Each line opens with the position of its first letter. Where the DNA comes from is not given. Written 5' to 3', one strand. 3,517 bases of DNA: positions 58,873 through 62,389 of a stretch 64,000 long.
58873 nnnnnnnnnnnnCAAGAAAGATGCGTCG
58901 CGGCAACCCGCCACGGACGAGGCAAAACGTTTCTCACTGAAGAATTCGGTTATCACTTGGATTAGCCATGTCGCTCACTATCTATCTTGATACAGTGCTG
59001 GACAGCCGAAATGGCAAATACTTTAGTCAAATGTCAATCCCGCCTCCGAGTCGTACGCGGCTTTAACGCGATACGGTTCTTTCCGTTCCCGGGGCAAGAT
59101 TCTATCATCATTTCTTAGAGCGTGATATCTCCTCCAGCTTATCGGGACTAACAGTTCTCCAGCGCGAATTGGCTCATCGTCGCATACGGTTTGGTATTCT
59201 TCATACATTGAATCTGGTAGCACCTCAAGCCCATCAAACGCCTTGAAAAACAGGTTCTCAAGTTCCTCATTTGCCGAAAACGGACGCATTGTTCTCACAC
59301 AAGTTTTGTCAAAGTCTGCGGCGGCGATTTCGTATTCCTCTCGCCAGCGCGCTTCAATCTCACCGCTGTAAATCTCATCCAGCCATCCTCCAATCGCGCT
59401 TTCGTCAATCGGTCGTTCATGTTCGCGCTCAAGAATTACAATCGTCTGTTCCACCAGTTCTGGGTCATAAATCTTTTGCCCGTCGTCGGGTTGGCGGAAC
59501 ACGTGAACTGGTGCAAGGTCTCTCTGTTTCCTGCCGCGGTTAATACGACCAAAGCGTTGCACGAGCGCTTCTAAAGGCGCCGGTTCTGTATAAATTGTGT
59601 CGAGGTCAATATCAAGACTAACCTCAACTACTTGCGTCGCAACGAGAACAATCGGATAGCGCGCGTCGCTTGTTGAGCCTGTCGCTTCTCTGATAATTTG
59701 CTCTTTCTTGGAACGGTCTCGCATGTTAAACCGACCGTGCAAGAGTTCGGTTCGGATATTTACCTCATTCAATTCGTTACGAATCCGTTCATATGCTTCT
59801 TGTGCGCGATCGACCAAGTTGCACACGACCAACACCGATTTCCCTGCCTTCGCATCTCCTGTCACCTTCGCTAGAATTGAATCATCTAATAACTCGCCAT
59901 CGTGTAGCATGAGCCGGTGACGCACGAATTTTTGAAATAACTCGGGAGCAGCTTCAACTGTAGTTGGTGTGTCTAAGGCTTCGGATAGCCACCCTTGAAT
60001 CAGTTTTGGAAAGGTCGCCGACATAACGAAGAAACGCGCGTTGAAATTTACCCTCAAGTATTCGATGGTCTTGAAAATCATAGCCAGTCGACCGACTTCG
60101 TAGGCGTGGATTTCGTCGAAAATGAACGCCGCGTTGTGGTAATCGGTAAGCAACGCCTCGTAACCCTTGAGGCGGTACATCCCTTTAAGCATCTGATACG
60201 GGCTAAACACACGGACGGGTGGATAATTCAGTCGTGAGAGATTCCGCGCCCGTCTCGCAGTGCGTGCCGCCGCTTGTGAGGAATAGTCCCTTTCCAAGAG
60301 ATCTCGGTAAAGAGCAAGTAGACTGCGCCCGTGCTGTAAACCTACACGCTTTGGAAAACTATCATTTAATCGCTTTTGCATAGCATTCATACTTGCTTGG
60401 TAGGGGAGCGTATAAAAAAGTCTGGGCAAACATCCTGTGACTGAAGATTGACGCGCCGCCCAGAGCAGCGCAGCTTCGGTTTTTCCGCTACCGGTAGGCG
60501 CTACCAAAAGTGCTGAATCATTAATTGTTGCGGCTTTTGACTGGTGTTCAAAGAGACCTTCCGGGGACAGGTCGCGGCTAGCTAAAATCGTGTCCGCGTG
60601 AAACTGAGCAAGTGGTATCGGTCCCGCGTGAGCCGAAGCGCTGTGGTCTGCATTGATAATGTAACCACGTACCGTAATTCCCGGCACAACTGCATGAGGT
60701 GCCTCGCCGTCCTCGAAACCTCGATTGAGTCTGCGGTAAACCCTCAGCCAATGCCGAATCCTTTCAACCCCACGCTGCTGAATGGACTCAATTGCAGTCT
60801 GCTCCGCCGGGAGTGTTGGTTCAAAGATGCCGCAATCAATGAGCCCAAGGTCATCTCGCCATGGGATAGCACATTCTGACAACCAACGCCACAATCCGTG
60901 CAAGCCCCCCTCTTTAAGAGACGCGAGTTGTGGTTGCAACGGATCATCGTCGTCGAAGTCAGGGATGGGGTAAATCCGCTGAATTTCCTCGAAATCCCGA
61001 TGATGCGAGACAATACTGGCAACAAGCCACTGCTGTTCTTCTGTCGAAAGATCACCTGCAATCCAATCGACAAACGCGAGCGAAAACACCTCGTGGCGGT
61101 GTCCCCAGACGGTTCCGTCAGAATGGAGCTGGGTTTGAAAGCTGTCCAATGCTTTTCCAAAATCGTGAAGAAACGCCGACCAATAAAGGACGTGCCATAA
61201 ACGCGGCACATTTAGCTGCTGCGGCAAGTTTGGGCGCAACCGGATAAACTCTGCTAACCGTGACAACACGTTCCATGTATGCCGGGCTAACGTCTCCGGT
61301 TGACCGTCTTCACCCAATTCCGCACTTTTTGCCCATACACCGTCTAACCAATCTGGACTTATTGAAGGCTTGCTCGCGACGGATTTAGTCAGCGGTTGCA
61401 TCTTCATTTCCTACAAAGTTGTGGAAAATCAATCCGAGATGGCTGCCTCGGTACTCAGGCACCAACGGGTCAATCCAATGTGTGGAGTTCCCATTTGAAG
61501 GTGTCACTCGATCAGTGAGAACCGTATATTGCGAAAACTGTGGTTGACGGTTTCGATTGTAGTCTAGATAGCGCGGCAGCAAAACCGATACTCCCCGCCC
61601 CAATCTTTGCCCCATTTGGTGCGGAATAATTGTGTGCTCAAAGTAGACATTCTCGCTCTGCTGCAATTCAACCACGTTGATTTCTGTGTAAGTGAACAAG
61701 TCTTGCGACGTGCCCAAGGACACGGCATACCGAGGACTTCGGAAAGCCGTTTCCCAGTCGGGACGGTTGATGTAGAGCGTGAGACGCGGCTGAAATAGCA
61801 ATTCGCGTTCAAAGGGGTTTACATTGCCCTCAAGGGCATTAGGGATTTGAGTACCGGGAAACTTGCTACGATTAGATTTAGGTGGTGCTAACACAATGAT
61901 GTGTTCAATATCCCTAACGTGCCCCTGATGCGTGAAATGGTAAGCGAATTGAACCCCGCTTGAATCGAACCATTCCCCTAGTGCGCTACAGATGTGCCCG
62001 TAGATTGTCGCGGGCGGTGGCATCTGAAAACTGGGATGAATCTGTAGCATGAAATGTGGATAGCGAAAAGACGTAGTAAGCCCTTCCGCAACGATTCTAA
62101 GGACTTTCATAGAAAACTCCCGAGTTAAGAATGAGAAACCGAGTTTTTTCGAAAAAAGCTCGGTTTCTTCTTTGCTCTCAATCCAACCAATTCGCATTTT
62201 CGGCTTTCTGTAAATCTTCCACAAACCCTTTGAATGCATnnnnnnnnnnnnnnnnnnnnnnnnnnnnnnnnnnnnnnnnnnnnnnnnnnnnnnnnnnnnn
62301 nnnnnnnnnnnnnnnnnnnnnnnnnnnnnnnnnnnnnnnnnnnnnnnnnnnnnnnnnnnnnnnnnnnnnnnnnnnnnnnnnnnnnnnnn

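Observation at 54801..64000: Type I-B-like CRISPR-Cas locus split into interference and adaptation modules, with cas1-cas2-cas4 order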

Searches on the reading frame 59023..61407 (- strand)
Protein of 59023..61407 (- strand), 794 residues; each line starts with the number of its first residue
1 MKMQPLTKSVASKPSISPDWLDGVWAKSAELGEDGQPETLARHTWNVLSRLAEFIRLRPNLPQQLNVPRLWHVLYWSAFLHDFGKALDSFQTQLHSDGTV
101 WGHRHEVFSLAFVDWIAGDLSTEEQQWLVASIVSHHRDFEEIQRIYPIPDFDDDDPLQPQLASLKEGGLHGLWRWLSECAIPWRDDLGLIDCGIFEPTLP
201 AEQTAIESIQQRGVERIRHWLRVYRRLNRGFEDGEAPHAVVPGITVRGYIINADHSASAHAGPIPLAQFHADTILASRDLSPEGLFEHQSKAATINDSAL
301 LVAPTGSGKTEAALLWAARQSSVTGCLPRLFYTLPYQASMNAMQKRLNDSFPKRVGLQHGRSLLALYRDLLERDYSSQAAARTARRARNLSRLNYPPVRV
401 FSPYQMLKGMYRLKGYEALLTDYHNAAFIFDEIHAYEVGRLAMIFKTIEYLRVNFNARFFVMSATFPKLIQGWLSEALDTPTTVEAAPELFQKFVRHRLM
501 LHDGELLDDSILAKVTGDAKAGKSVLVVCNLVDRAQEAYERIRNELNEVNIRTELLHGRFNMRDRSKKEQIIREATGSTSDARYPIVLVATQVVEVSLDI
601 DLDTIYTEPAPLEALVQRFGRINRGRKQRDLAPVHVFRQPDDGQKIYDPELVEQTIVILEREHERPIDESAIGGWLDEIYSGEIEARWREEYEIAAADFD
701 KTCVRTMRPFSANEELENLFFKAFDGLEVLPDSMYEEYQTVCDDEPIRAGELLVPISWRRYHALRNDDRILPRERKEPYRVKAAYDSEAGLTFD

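Call 6: search_protein_families(library=pfam, proteins=[window:59023-61407:-], max_evalue=0.01)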
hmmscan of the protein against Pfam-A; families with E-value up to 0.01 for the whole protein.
window:59023-61407:- (794 aa): 6 families
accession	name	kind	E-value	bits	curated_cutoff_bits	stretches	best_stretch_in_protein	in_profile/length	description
PF22590.2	Cas3-like_C_2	-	1.5e-32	112.4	27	1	522-626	2-105/106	CRISPR-associated nuclease/helicase Cas3, C-terminal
PF00270.35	DEAD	-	1.2e-13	51.5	26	1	296-468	14-162/167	DEAD/DEAH box helicase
PF00271.37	Helicase_C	-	1.5e-08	35.3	23.5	1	514-624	8-108/110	Helicase conserved C-terminal domain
PF18019.7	Cas3_HD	-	6.6e-07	30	23.1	1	25-138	1-131/207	Cas3, HD domain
PF01966.28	HD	-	0.00029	21.6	22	1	72-143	25-92/116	HD domain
PF04851.21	ResIII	-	0.0004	20.8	22.5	0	296-466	23-162/164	Type III restriction enzyme, res subunit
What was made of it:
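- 59023..61407 (-): cas3, with an N-terminal HD nuclease fused to an SF2 helicase, 792-794 aa. Pfam finds Cas3_HD, DEAD, Helicase_C and Cas3-like_C_2 (call 6).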

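Call 7: search_protein_families(library=ncbifam, proteins=[window:59023-61407:-], max_evalue=0.1)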
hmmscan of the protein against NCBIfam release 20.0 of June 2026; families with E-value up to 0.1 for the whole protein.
window:59023-61407:- (794 aa): 22 families
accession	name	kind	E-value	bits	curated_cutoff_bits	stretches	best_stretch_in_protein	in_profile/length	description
TIGR01587.1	cas3_core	equivalog_domain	2e-74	250.9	102.45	1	300-660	3-356/358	CRISPR-associated helicase Cas3'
TIGR02621.3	cas3_GSU0051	exception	3.7e-41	141.8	400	2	425-672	168-418/854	type I-G CRISPR-associated helicase/endonuclease Cas3g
NF007248.0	PRK09694.1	equivalog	6.5e-38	130.3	569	2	495-629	533-667/878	CRISPR-associated helicase/endonuclease Cas3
TIGR01596.1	cas3_HD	equivalog_domain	1.6e-21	77.2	43.45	1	40-258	1-177/178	CRISPR-associated endonuclease Cas3''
NF008744.0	PRK11776.1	equivalog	8.9e-08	31.1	524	1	459-628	181-339/460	ATP-dependent RNA helicase DbpA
TIGR02562.1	cas3_yersinia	equivalog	3.1e-07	28.6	565.95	2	572-629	826-883/1110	type I-F CRISPR-associated helicase Cas3f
NF008168.0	PRK10917.2-2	equivalog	7.1e-06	24.6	718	1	510-628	564-685/795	ATP-dependent DNA helicase RecG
NF008166.0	PRK10917.1-4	equivalog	1.4e-05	23.4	864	1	428-625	402-600/705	ATP-dependent DNA helicase RecG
TIGR00643.1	recG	equivalog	2.4e-05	23.3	659.4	1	429-628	362-556/629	ATP-dependent DNA helicase RecG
TIGR04121.1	DEXH_lig_assoc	equivalog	3.6e-05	21.7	850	1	280-315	12-47/804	ligase-associated DNA damage response DEXH box helicase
TIGR03158.1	cas3_cyano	exception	7.3e-05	22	69.1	0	300-469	18-194/357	type I-D CRISPR-associated helicase Cas3'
NF010337.0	PRK13766.1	equivalog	0.00026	19.2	610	1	520-627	364-470/781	Hef nuclease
TIGR01970.1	DEAH_box_HrpB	equivalog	0.00054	18.4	546.15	1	427-601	117-281/825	ATP-dependent helicase HrpB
NF008163.0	PRK10917.1-1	equivalog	0.00065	18.1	796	1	510-628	470-590/692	ATP-dependent DNA helicase RecG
NF008164.0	PRK10917.1-2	equivalog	0.00066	18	785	1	510-628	474-593/704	ATP-dependent DNA helicase RecG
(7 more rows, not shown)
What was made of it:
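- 59023..61407 (-): TIGR01587 and TIGR01596 both score above cutoff (call 7).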

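Call 8: search_protein_families(library=padloc, proteins=[window:59023-61407:-], max_evalue=0.1)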
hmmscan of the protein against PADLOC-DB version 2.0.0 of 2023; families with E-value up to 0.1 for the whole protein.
window:59023-61407:- (794 aa): 42 families (the best 25 are shown)
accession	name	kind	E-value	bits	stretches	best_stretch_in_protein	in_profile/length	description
PDLC01761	Cas3b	-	4.1e-193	641.9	1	22-792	2-695/705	-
PDLC01762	Cas3b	-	8.6e-100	333.3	2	246-792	188-682/692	-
PDLC01757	Cas3b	-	1.1e-96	322.9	1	24-741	4-604/676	-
PDLC02079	Cas3b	-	8e-82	273.5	2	246-682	175-585/691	-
PDLC00938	Cas3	-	5.2e-75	250.9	1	300-660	3-356/358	CRISPR-associated helicase Cas3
PDLC01252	Cas3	-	1e-69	233.5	1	300-660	3-322/324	CAS-I; effector_G3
PDLC01710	Cas3a1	-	3.4e-69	232.1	1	298-647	220-554/745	Cas3_1_CAS-I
PDLC01767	Cas3e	-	3.8e-69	231.9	1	18-791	23-650/680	-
PDLC02081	Cas3b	-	2.5e-66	222.6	2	244-741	151-630/705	-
PDLC02080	Cas3b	-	3.1e-54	182.6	1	48-664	36-608/709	-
PDLC02082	Cas3b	-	2e-49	166.7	2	301-671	251-598/734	-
PDLC01759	Cas3b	-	1.1e-47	161.2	2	296-689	230-596/711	-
PDLC01760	Cas3b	-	1.5e-41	140.6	2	294-681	258-610/734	-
PDLC01770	Cas3g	-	1.1e-39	134.6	3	425-662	148-377/733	-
PDLC01765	Cas3c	-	4.1e-39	133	2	293-687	180-511/612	-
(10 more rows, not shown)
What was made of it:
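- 59023..61407 (-): PADLOC Cas3b PDLC01761 scores 4e-193 (call 8).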

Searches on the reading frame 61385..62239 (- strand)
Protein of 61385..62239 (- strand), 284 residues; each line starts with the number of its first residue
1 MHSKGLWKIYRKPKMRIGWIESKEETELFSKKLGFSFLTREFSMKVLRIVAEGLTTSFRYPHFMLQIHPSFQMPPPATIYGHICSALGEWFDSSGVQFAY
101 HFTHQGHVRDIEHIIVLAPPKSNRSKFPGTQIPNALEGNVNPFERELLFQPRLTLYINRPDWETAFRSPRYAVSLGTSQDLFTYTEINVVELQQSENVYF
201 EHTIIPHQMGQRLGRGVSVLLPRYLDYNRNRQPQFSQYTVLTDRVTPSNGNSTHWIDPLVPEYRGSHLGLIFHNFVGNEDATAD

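Call 6: search_protein_families(library=pfam, proteins=[window:61385-62239:-], max_evalue=0.01)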
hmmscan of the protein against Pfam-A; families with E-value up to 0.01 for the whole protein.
window:61385-62239:- (284 aa): 0 families

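Call 7: search_protein_families(library=ncbifam, proteins=[window:61385-62239:-], max_evalue=0.1)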
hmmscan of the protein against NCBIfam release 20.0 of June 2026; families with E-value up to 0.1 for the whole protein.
window:61385-62239:- (284 aa): 2 families
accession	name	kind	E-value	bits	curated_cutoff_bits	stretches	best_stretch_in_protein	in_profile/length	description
TIGR01895.1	cas_Cas5t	exception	1.5e-29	103.2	96.7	1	44-241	1-197/217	type I-B CRISPR-associated protein Cas5b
TIGR02593.1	CRISPR_cas5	subfamily_domain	9.5e-10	38.1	17.8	1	46-88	1-42/43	CRISPR-associated protein Cas5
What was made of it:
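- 61385..62110 (-): cas5b (cas5t), 241 aa. The longest ORF extends to 62239, but that start is not used by homologues. TIGR01895 scores 103.2 bits against a cutoff of 96.7 (call 7).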

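Call 8: search_protein_families(library=padloc, proteins=[window:61385-62239:-], max_evalue=0.1)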
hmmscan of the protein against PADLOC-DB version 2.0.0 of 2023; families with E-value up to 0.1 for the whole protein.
window:61385-62239:- (284 aa): 8 families
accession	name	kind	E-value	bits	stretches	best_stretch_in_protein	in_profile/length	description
PDLC01197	Cas5b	-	1e-54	183.6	1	44-244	1-191/215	CAS-I-B; effector_G5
PDLC00947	Cas5b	-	3.9e-30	103.2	1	44-241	1-197/217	"CRISPR-associated protein Cas5, subtype I-B/TNEAP"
PDLC01453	Cas5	-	1.6e-12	45.7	1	44-241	1-183/205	CAS-I; effector_G5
PDLC01306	Cas5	-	1.2e-11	43.2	1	49-203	3-151/174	CAS-I; effector_G5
PDLC00950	Cas5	-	2.5e-10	38.1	1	46-88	1-42/43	CRISPR-associated protein Cas5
PDLC01271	Cas5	-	2.5e-09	35.4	1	47-196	1-137/170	CAS-I-B; effector_G5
PDLC02095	Cas5b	-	0.0009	17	1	67-91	21-45/199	-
PDLC01301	Cas5b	-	0.019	13.1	1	69-90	22-43/168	CAS-I-B; effector_G5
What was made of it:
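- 61385..62110 (-): PADLOC Cas5b scores 1e-54 and the match starts at residue 44 of the long ORF (call 8).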
